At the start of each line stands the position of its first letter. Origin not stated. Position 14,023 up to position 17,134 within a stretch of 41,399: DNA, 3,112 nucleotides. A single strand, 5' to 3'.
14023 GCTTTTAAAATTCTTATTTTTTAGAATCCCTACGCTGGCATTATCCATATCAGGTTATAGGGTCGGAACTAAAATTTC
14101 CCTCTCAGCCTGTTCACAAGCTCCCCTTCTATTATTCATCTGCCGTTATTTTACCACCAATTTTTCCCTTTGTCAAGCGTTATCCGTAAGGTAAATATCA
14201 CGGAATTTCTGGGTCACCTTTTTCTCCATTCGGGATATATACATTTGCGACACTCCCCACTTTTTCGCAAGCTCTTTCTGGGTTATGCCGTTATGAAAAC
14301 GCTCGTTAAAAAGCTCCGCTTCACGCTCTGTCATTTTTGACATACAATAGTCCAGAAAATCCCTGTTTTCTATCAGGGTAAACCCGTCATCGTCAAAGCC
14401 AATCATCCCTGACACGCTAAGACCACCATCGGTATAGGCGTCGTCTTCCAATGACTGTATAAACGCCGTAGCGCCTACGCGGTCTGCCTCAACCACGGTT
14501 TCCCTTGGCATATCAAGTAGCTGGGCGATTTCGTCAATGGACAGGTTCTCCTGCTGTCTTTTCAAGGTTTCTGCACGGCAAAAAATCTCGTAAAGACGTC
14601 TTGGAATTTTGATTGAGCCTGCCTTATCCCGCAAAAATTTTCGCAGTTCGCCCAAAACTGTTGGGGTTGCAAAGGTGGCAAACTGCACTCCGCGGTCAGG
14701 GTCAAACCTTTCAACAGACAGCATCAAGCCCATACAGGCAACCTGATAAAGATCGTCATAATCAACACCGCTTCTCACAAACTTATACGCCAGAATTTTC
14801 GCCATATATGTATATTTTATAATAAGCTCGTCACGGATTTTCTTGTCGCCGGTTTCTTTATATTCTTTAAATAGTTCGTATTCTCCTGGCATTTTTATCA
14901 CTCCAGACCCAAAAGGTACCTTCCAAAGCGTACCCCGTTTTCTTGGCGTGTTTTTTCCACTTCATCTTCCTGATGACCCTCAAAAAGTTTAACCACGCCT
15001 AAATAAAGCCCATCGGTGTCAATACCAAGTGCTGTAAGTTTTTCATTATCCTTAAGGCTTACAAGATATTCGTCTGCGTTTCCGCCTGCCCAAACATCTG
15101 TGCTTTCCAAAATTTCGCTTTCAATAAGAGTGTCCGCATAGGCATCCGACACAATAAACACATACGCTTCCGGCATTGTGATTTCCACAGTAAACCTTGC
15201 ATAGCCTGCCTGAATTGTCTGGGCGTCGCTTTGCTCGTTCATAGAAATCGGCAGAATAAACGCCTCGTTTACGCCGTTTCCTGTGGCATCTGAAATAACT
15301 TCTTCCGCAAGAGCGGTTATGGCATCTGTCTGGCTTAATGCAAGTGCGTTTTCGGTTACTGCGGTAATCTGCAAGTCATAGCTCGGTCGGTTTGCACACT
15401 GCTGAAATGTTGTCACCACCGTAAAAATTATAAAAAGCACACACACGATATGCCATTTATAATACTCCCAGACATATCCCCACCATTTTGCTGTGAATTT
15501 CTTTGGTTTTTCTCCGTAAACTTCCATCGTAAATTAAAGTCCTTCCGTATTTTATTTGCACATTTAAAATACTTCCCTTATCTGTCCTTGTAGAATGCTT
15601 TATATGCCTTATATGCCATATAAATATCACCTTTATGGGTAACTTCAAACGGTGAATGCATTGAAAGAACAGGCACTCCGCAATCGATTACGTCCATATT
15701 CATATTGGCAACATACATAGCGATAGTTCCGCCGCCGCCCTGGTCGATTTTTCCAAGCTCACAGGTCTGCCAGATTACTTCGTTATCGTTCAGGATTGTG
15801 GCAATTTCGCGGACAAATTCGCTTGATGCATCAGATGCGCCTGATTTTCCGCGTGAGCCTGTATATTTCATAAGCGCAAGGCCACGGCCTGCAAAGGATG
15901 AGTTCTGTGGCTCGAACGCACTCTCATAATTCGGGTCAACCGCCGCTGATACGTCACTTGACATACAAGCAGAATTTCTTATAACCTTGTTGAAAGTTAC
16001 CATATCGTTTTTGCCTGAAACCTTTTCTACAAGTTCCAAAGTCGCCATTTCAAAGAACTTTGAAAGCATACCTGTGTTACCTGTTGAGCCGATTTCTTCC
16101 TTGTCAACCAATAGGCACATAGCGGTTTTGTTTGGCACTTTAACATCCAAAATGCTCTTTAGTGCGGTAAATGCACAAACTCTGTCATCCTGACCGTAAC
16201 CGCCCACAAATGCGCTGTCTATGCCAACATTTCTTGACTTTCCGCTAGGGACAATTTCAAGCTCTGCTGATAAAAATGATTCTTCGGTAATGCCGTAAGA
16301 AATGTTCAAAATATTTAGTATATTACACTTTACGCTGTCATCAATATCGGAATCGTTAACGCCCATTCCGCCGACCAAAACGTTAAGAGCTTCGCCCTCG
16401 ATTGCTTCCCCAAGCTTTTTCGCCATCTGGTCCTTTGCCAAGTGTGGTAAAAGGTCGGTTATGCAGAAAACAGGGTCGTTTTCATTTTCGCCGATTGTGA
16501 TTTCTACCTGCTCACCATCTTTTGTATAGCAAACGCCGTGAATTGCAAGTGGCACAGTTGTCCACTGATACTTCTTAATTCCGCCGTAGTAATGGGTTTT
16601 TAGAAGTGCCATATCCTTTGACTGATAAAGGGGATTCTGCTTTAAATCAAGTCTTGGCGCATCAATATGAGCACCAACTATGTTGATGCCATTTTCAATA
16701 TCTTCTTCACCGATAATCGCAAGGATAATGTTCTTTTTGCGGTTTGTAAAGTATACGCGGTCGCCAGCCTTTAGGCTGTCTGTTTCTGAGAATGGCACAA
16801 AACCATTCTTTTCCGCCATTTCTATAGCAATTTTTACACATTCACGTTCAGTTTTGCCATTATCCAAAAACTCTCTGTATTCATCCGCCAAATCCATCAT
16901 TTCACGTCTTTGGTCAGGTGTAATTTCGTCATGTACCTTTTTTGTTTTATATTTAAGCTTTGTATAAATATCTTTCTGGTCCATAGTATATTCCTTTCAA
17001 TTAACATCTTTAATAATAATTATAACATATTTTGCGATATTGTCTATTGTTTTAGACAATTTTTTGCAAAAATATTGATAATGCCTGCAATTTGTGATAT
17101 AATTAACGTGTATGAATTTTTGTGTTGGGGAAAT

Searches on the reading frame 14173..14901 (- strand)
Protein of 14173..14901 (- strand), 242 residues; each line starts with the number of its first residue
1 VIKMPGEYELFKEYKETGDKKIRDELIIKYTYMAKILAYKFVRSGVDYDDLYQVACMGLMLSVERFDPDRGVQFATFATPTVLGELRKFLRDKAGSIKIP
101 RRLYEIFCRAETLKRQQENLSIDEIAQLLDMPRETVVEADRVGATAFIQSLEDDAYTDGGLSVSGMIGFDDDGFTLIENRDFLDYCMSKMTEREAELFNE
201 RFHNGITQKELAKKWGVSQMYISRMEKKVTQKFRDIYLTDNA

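Call 43: search_protein_families(library=ncbifam, proteins=[window:14173-14901:-], max_evalue=0.00001)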
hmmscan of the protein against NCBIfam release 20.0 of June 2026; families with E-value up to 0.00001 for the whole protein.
window:14173-14901:- (242 aa): 47 families (the best 25 are shown)
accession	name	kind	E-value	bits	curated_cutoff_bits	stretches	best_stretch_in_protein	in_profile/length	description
TIGR02980.1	SigBFG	subfamily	1.5e-51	175.3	234.35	1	19-235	1-224/227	SigB/SigF/SigG family RNA polymerase sigma factor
NF005514.0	PRK07122.1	subfamily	9.9e-44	149.5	372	1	20-235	39-261/264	RNA polymerase sigma factor SigF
TIGR02941.1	Sigma_B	equivalog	5.4e-40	137.5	315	1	8-235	16-251/255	RNA polymerase sigma factor SigB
TIGR02885.1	spore_sigF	equivalog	4.3e-39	134.7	321.45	1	16-235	6-229/231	RNA polymerase sporulation sigma factor SigF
NF004052.0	PRK05572.1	subfamily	9.8e-39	133.4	311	1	15-235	26-248/252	SigF/SigG family RNA polymerase sporulation sigma factor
NF006071.0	PRK08215.1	equivalog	4.9e-38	131.2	372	1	7-234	24-254/258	RNA polymerase sporulation sigma factor SigG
TIGR02850.1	spore_sigG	equivalog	3.9e-35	121.5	457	1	9-234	23-251/254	RNA polymerase sporulation sigma factor SigG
NF005644.0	PRK07408.1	subfamily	8.2e-35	120.7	261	1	8-235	14-251/258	RNA polymerase sigma factor SigF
TIGR02937.1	sigma70-ECF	superfamily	1.8e-25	89.5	42.9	2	23-100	3-79/165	sigma-70 family RNA polymerase sigma factor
NF006158.0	PRK08301.1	equivalog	2.2e-19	69.9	339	2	161-234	153-234/241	RNA polymerase sporulation sigma factor SigE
TIGR02835.1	spore_sigmaE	equivalog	4.3e-19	68.9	348.6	2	14-93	45-124/234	RNA polymerase sporulation sigma factor SigE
NF004935.0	PRK06288.1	equivalog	8.4e-19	68.2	343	1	7-234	19-259/270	RNA polymerase sigma factor WhiG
TIGR02479.1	FliA_WhiG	subfamily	6e-18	65.4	189.6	1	27-234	2-220/224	FliA/WhiG family RNA polymerase sigma factor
NF005143.0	PRK06596.1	subfamily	7.7e-18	65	241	1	3-236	30-280/285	RNA polymerase factor sigma-32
NF041931.2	MzaA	equivalog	8.8e-18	64.5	800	1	20-234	474-702/726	MZA anti-phage system associated sigma-70 family RNA polymerase sigma factor MzaA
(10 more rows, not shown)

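Call 57: find_encoding_contigs(protein=window:14173-14892:-, flank=3000, max_places=10)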
Protein window:14173-14892:- (239 aa): no gene with exactly this product is on record in the collection.

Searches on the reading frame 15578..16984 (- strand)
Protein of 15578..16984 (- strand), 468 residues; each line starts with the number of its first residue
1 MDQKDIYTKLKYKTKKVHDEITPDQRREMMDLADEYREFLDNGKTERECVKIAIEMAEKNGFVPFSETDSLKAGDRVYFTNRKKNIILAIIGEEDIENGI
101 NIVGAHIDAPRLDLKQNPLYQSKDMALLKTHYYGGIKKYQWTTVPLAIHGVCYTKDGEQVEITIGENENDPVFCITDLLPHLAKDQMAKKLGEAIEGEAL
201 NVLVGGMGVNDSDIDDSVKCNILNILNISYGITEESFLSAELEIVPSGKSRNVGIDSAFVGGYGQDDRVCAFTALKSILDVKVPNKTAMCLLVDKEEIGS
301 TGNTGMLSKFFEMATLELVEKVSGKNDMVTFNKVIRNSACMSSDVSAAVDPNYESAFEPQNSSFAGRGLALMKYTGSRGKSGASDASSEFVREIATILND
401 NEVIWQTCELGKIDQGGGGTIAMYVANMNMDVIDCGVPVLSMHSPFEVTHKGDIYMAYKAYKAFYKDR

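Call 52: find_encoding_contigs(protein=window:15578-16984:-, flank=10000, max_places=10)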
Protein window:15578-16984:- (468 aa): 2 contigs read that carry it; 2 places shown.
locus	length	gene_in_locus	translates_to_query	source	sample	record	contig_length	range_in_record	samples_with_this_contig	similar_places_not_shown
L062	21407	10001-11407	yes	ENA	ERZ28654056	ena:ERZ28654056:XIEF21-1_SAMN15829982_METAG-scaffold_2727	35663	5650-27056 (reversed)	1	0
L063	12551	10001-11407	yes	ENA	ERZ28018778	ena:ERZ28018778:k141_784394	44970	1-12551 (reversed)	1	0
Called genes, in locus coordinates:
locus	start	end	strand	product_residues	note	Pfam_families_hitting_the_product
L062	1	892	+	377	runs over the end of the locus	PF04055:Radical_SAM, PF06969:HemN_C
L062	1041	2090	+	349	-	PF01628:HrcA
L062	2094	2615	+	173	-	PF01025:GrpE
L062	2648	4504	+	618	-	PF00012:HSP70, PF06723:MreB_Mbl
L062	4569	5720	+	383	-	PF00226:DnaJ, PF01556:DnaJ_C, PF00684:DnaJ_CXXCXGXG, PF27439:DnaJ_C_2 (weak)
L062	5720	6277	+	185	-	PF05683:Fumerase_C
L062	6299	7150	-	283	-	PF01522:Polysacc_deac_1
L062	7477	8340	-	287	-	PF01116:F_bP_aldolase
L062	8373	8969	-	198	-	-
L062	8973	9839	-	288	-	PF07934:OGG_N, PF00730:HhH-GPD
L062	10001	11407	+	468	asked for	PF02127:Peptidase_M18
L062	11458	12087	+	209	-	-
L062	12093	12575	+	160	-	-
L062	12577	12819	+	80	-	PF04545:Sigma70_r4, PF01381:HTH_3 (weak)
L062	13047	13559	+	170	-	PF12822:ECF_trnsprt, PF09515:Thia_YuaJ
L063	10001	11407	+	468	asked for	PF02127:Peptidase_M18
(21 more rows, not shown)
